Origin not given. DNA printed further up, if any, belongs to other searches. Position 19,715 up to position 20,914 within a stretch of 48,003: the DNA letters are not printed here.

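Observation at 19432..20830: Low-GC two-gene cassette (299-aa orphan + 126-aa signal-peptide protein) wedged into the tail-tip module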

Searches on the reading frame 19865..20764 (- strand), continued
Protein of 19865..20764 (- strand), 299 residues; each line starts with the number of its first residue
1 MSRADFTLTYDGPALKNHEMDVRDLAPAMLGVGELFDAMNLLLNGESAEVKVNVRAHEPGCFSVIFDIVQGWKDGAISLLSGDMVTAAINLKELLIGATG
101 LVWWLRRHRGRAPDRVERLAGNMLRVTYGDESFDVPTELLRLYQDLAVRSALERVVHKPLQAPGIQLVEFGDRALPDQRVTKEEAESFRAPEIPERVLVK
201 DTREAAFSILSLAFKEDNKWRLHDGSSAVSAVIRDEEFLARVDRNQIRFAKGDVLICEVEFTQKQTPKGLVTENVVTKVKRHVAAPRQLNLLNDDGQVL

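Call 57: find_related_loci(query=A2, collection=genome_contigs, flank=6000)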
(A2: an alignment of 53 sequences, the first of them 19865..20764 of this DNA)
Query A2 (299 aa) in genome_contigs; peptide patterns used: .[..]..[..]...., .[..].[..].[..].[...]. (x = any residue, [..] = any of these).
339 stretches matched a pattern; 294 encode a relative of the query (tblastn E <= 1e-3); the best 80 are kept; 80 distinct loci.
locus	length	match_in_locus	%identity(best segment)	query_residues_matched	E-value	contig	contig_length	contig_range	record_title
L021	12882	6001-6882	87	1-294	9e-179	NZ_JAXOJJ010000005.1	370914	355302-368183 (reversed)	Sphingomonas sp. PB2P19 Y677_5, whole genome shotgun sequence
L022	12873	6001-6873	77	1-291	7e-156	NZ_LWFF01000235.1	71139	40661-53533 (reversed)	Erythrobacter sp. HI0063 HI0063_c44, whole genome shotgun sequence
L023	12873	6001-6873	75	1-291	2e-150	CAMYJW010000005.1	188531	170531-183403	MAG: uncultured Sphingomonadaceae bacterium isolate Biocath_Alpha_30 genome assembly, contig: k127_1883, whole genome sh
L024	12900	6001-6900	61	1-296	8e-122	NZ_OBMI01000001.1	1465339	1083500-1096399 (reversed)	Sphingomonas guangdongensis strain CGMCC 1.12672, whole genome shotgun sequence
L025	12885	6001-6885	59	1-291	2e-115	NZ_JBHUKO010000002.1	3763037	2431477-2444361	Novosphingobium soli strain CCM 7706 contig_2, whole genome shotgun sequence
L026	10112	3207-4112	57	1-297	6e-113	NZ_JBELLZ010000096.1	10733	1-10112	MAG: Sphingomonas sp. isolate REMEI171_ass_metaspades_bin.26 NODE_4988_length_10752_cov_7.932131, whole genome shotgun s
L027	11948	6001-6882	55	2-291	2e-102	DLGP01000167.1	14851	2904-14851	MAG TPA_asm: Alphaproteobacteria bacterium UBA7691 UBA7691_contig_24789, whole genome shotgun sequence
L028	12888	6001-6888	55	1-292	1e-101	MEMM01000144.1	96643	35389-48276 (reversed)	MAG: Alphaproteobacteria bacterium RIFCSPHIGHO2_12_FULL_63_12 rifcsphigho2_12_scaffold_798, whole genome shotgun sequenc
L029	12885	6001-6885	53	1-291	1e-98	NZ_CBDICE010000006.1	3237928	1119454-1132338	MAG: Rhodopila sp. isolate 3038460f-7f55-4ed9-a9fb-6a9f419b4017 contig_6, whole genome shotgun sequence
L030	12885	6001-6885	53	1-291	1e-98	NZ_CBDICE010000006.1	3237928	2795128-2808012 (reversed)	MAG: Rhodopila sp. isolate 3038460f-7f55-4ed9-a9fb-6a9f419b4017 contig_6, whole genome shotgun sequence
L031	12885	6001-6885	53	1-291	1e-98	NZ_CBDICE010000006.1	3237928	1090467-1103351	MAG: Rhodopila sp. isolate 3038460f-7f55-4ed9-a9fb-6a9f419b4017 contig_6, whole genome shotgun sequence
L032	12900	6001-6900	51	1-295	4e-95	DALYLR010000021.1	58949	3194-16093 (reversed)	MAG TPA_asm: Micropepsaceae bacterium isolate CTOTU46684 NODE_34_length_58949_cov_6.207424, whole genome shotgun sequenc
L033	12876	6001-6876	52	1-288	9e-95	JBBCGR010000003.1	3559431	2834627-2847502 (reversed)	MAG: Acetobacteraceae bacterium isolate CoA_maxb_bin.80 s10930.ctg010952l, whole genome shotgun sequence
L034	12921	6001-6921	49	1-297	6e-91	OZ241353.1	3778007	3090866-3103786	MAG: Candidatus Azotimanducaceae bacterium isolate e3e4c148-1896-45fc-9e70-f97964d5a610 genome assembly, chromosome: 1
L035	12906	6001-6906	50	1-291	7e-90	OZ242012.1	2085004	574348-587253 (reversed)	MAG: Thermodesulfobacteriota bacterium isolate 91ea7efe-b69b-418d-9017-4c677b0b92d3 genome assembly, chromosome: 1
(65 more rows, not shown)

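Call 58: find_related_loci(query=A2, collection=viral_contigs, flank=6000)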
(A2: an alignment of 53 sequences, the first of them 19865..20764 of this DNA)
Query A2 (299 aa) in viral_contigs; peptide patterns used: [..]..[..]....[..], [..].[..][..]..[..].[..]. (x = any residue, [..] = any of these).
237 stretches matched a pattern; 117 encode a relative of the query (tblastn E <= 1e-3); the best 80 are kept; 80 distinct loci.
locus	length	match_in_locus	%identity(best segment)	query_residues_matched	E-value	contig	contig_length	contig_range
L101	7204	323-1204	87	1-294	2e-178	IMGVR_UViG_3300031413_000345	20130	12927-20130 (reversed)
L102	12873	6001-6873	77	1-291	8e-155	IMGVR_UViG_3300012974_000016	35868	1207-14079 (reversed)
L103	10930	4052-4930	54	2-291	8e-101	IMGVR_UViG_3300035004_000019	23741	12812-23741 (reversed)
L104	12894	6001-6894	41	1-293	1e-83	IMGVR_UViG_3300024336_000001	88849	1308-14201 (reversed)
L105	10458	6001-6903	41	1-295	9e-76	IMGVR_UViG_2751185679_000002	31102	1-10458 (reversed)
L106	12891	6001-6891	44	1-292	6e-69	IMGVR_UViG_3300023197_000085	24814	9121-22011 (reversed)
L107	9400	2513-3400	43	1-291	1e-63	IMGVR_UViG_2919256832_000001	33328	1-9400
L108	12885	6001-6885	43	3-291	3e-63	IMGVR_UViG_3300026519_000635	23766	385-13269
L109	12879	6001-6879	43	6-291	4e-62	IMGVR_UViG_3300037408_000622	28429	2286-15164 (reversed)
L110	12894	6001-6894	41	1-291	6e-62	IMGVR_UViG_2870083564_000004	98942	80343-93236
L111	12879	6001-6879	39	2-291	8e-61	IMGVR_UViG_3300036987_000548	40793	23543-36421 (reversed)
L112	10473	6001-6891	42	2-291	2e-60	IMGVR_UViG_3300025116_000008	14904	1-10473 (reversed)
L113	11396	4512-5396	40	3-291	1e-59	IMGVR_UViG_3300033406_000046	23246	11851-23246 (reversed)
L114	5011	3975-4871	39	2-291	2e-59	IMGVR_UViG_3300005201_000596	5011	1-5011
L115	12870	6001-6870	39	6-291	2e-57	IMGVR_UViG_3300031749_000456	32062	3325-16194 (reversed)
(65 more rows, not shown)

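Call 66: predict_structure(alignment_id=A2)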
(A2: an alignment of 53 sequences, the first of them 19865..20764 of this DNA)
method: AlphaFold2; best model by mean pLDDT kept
length: 299 residues; sequences in the alignment: 53
mean_pLDDT: 84.3   pTM: 0.66
mean pLDDT of the five models: 84.3, 82.5, 80.2, 80.1, 79.7
residues with pLDDT >= 90: 136; 70-90: 127; 50-70: 17; < 50: 19
segments of 3 or more residues with pLDDT < 50: 75-83, 290-299
pLDDT, mean of each block of 10 residues (from residue 1): 89 83 85 93 85 85 84 51 66 92 91 87 90 92 92 95 93 90 94 84 92 71 88 90 80 92 83 92 75 41
secondary structure, 60 per line:
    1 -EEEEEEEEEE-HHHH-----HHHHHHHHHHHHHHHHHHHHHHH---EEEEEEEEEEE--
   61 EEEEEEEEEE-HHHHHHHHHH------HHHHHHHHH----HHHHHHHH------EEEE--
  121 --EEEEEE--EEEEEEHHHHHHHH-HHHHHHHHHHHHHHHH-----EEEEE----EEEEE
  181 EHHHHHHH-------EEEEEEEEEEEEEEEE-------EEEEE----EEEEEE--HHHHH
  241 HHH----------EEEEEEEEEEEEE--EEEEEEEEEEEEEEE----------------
elements in order: E2-11 H13-16 H22-44 E48-58 E61-70 H72-81 H88-96 H101-108 E115-118 E123-128 E131-136 H137-144 H146-161 E167-171 E176-181 H182-188 E196-211 E219-223 E228-233 H236-243 E254-266 E269-283
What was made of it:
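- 19865..20764 (-): 299-aa cytosolic protein. It belongs to the MichelleMyBell-gp29-like / PADLOC PDC-S42 / NCBIfam NF053583 (LAPAL) / PHROG 3243 family and is a solo defence-candidate gene. AlphaFold model pLDDT 84.3 (call 66).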

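Call 70: fold_search(model_id=the predicted structure, library=pdb)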
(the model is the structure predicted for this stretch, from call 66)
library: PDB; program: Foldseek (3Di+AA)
matches with E <= 10: 932; with E <= 0.001: 0
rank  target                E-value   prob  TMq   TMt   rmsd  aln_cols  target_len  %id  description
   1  6cqm_G                1.7e-02  1.00  0.23  0.61   3.8        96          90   12  Crystal Structure of mitochondrial single-stranded DNA binding proteins from S. cerevisiae, Rim1 (Form2) (released 2018-05-30)
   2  8hyr_A                2.7e-02  0.94  0.19  0.13   8.7       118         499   19  Crystal structure of human KARS apo (released 2024-07-10)
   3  8hyr_B                2.9e-02  0.97  0.20  0.13   5.3       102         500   20  Crystal structure of human KARS apo (released 2024-07-10)
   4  9hm0_A                4.0e-02  0.91  0.17  0.15  12.9       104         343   16  Translational activator Aep3 in complex with mRNA and the yeast mitochondrial ribosome (released 2025-12-17)
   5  2dt9_A                4.0e-02  0.13  0.11  0.18  16.0       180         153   13  Crystal structure of the regulatory subunit of aspartate kinase from Thermus flavus (released 2007-07-17)
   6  9dow_A                4.3e-02  0.95  0.19  0.12   8.9       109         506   17  h-LysRS bound to unmodified tRNA-Lys3 (Undocked State, AMP bound) (released 2025-03-12)
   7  8fg6_B                5.7e-02  0.20  0.12  0.20  15.9       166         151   14  Design of amyloidogenic peptide traps (released 2024-03-20)
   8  3bju_A                6.0e-02  0.98  0.22  0.14   4.6       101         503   17  Crystal Structure of tetrameric form of human lysyl-tRNA synthetase (released 2008-02-05)
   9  7uy5_J                6.0e-02  0.93  0.18  0.36   6.5        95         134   13  Tetrahymena telomerase with CST (released 2022-07-13)
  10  6ilh_B                9.5e-02  0.97  0.21  0.13   4.4        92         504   16  Crystal Structure of human lysyl-tRNA synthetase L350H mutant (released 2019-02-27)
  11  7ea9_A                9.5e-02  0.95  0.22  0.14   7.9       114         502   17  Crystal Structure of human lysyl-tRNA synthetase Y145H mutant (released 2021-03-31)
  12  6cqo_C                9.5e-02  0.92  0.20  0.52   4.6        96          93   11  Crystal Structure of mitochondrial single-stranded DNA binding proteins from S. cerevisiae (SeMet Labeled), Rim1 (Form (released 2018-05-30)
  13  8txr_A                9.5e-02  0.92  0.19  0.14   4.8        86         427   14  E. coli ExoVII(H238A) (released 2024-01-31)
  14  7uy7_B                9.5e-02  0.75  0.16  0.16   8.0        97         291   13  Tetrahymena CST with Polymerase alpha-Primase (released 2022-07-13)
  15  1ue6_C                9.5e-02  0.57  0.18  0.35   7.5       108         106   14  Crystal structure of the single-stranded dna-binding protein from mycobacterium tuberculosis (released 2004-02-10)
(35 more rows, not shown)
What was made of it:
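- The OB-like assignment rests on weak Foldseek scores (best E 0.017, call 70).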

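Call 74: fold_search(model_id=the predicted structure, library=viral)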
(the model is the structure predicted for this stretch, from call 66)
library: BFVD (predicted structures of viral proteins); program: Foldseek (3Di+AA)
matches with E <= 10: 1050; with E <= 0.001: 3
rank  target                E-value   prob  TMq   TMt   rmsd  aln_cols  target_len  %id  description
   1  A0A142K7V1            3.4e-07  1.00  0.28  0.43  18.1       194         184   20  Uncharacterized protein [Mycobacterium phage Pipsqueaks]
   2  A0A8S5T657            4.8e-07  1.00  0.36  0.39  14.1       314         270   12  Uncharacterized protein [Myoviridae sp. ctLIM9]
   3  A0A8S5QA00            1.0e-06  1.00  0.40  0.34   8.7       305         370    8  DUF6575 domain-containing protein [Siphoviridae sp. ctoic9]
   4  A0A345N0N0            1.6e-02  0.99  0.21  0.56   5.6        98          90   14  (no name in the UniProt tables at hand)
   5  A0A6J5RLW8            1.9e-02  1.00  0.21  0.16   5.7       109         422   13  Intein C-terminal splicing region [uncultured Caudovirales phage]
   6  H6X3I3                2.4e-02  0.30  0.14  0.22  13.2       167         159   11  Uncharacterized protein [Klebsiella phage vB_KleM_RaK2]
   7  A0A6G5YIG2            3.2e-02  0.60  0.14  0.22  15.3       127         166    9  (no name in the UniProt tables at hand)
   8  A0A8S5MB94            3.5e-02  0.09  0.08  0.09  32.0       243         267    9  Uncharacterized protein [Podoviridae sp. ct53O25]
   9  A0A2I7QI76            3.7e-02  0.91  0.15  0.35   6.0        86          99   14  Uncharacterized protein [Vibrio phage Aphrodite1]
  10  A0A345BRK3            4.0e-02  0.77  0.16  0.35   5.7        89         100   11  (no name in the UniProt tables at hand)
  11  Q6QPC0                4.0e-02  0.51  0.16  0.30   9.8       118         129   16  E4 ORF 2 [Simian adenovirus 23]
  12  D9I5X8                4.2e-02  0.57  0.14  0.33  10.4        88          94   12  Uncharacterized protein [Acinetobacter phage 133]
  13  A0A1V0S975            5.6e-02  0.84  0.19  0.43  14.3       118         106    8  Translation initiation factor 5A C-terminal domain-containing protein [Catovirus CTV1]
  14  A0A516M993            5.9e-02  0.33  0.17  0.19  23.1       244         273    9  (no name in the UniProt tables at hand)
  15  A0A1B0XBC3            6.3e-02  0.47  0.17  0.31   9.0       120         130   19  E4 ORF A [Equine adenovirus A serotype 1]
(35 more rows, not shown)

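Call 80: search_protein_families(library=pfam, alignment_id=A3, max_evalue=0.00001)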
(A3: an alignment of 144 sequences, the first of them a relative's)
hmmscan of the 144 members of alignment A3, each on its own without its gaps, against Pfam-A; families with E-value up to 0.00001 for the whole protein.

A. member 1, L021:4529-5638:+ (369 aa): 1 family
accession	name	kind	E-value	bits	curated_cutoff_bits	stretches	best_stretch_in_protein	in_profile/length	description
PF01098.24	FTSW_RODA_SPOVE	-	1.1e-92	311.3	26.4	1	19-364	6-355/356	Cell cycle protein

B. families by the number of members that match (of 144 scanned): 106 families (the first 25 are shown)
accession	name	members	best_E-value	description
PF12762.13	DDE_Tnp_IS1595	6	4.3e-44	ISXO2-like transposase domain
PF12760.12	Zn_ribbon_IS1595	5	4.9e-11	Transposase zinc-ribbon domain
PF00717.28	Peptidase_S24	3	4.2e-16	Peptidase S24-like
PF00589.27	Phage_integrase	3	2.9e-15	Phage integrase family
PF13560.12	HTH_31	3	1.6e-08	Helix-turn-helix domain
PF00464.25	SHMT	2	3.2e-169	Serine hydroxymethyltransferase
PF00291.31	PALP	2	6.9e-58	Pyridoxal-phosphate dependent enzyme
PF01872.23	RibD_C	2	2.1e-45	RibD C-terminal domain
PF01555.25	N6_N4_Mtase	2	1.2e-34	DNA methylase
PF20075.5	DUF6471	2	8.5e-29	Domain of unknown function (DUF6471)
PF00383.29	dCMP_cyt_deam_1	2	2.2e-18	Cytidine and deoxycytidylate deaminase zinc-binding region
PF13356.12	Arm-DNA-bind_3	2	1.1e-17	Arm DNA-binding domain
PF01381.28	HTH_3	2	6.4e-14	Helix-turn-helix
PF14437.12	MafB19-deam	2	5e-11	MafB19-like deaminase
PF22022.2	Phage_int_M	2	3.6e-08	Phage integrase central domain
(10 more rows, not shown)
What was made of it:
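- On NCBIfam NF053583 LAPAL_fam: There are solo copies among housekeeping genes and IS1595 (call 80).
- Many copies are isolated among housekeeping genes or next to IS1595 (call 80).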

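Call 89: find_encoding_contigs(protein=P0001, flank=4000, max_places=4)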
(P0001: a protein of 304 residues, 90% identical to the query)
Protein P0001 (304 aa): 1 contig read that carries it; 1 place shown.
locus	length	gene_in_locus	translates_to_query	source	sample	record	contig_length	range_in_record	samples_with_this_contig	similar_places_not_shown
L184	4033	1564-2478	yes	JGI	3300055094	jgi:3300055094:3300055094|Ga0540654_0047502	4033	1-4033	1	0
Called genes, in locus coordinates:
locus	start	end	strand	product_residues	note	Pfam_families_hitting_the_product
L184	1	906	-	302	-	?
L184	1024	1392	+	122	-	PF00072:Response_reg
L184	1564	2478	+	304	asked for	-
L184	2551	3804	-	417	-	PF13356:Arm-DNA-bind_3, PF22022:Phage_int_M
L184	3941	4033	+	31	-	?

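Call 99: get_annotated_region(hit=H13, flank=4000)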
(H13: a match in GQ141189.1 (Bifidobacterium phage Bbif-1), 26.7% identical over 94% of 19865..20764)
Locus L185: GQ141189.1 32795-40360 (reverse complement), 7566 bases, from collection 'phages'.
description: Bifidobacterium phage Bbif-1, complete sequence.
organism: Bifidobacterium phage Bbif-1 (NCBI taxid 743964)
taxonomy: Viruses; Duplodnaviria; Heunggongvirae; Uroviricota; Caudoviricetes
host: Bifidobacterium bifidum strain 317B; source: -; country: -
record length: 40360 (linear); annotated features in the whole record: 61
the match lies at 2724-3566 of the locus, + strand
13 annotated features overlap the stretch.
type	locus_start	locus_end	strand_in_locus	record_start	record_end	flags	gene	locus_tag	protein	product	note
CDS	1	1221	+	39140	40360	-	-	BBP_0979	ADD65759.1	integrase/recombinase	46.2 kDa protein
CDS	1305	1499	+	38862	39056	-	-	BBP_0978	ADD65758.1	hypothetical protein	7.6 kDa protein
CDS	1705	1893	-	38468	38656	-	-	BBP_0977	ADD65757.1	hypothetical protein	6.7 kDa protein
CDS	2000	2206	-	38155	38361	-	-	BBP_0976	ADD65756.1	gp28 phagic protein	7.4 kDa protein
CDS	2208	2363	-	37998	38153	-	-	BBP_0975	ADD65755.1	hypothetical protein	5.2 kDa protein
CDS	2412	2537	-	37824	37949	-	-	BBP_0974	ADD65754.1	hypothetical protein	4.5 kDa protein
CDS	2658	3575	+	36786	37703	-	-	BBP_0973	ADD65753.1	hypothetical protein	33.8 kDa protein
CDS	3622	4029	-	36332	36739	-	-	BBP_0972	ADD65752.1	hypothetical protein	15.4 kDa protein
CDS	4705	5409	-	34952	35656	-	-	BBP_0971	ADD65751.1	RlfA phagic protein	28.1 kDa protein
CDS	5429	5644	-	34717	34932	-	-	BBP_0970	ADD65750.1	hypothetical protein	7.9 kDa protein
CDS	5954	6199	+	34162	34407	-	-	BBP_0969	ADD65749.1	hypothetical protein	8.9 kDa protein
CDS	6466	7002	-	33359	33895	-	-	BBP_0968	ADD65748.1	hypothetical protein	20.4 kDa protein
CDS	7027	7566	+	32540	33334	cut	-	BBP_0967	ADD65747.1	phage antirepressor protein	29.6 kDa protein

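Call 100: get_annotated_region(hit=H15, flank=4000)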
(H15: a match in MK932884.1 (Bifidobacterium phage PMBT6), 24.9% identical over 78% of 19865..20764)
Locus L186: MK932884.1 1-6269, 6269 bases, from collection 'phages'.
description: Bifidobacterium phage PMBT6, complete genome.
organism: Bifidobacterium phage PMBT6 (NCBI taxid 2576879)
taxonomy: Viruses; Duplodnaviria; Heunggongvirae; Uroviricota; Caudoviricetes
host: Bifidobacterium thermophilum MBT94004; source: fermentation culture; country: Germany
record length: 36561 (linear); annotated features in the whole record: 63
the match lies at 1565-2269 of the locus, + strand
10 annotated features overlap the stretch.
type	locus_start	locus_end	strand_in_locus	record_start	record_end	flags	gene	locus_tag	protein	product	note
CDS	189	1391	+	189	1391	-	-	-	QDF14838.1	integrase site-specific tyrosine recombinase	-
CDS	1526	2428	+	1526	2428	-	-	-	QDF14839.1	hypothetical protein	-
CDS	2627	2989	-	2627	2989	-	-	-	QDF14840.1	zinc metallo-proteinase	-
CDS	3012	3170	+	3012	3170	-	-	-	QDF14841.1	hypothetical protein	-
CDS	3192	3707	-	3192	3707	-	-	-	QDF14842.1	lipoprotein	-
CDS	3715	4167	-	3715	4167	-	-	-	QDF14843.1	hypothetical protein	-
CDS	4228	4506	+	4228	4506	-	-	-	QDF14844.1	HTH transcriptional regulator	-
CDS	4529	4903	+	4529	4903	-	-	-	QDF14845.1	hypothetical protein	-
CDS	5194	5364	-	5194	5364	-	-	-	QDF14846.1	hypothetical protein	-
CDS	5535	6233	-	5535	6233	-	-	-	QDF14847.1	hypothetical protein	-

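Call 105: search_protein_representatives(alignment_id=A2)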
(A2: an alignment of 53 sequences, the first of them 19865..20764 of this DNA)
Query: 53 sequences, 306 profile positions. Proteins with E-value up to 0.001 (for the whole library): 4434; up to 1e-10: 3105; up to 1e-30: 1325. The best 150 are listed.
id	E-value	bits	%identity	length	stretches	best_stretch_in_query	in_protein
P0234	4.5e-129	446.6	-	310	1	1-304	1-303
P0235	9.3e-123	425.9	-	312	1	1-301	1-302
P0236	5.1e-108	377.5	-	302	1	3-300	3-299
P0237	1.0e-104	366.6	-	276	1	20-297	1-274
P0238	3.8e-104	364.8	-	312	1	1-303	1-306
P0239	3.2e-100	351.9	-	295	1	1-295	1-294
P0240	4.6e-100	351.4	-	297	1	1-295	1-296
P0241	4.7e-100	351.3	-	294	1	4-295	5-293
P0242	9.4e-99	347.0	-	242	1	69-303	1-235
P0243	7.6e-97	340.8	-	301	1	3-297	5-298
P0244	1.0e-95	337.1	-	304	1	3-298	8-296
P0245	1.0e-95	337.0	-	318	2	74-295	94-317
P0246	1.1e-95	337.0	-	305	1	3-302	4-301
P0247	8.5e-95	334.1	-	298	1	4-297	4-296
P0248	1.8e-94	333.0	-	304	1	3-297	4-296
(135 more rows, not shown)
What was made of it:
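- Checked: The 299-aa family has 4434 clusters at 50% identity (call 105).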
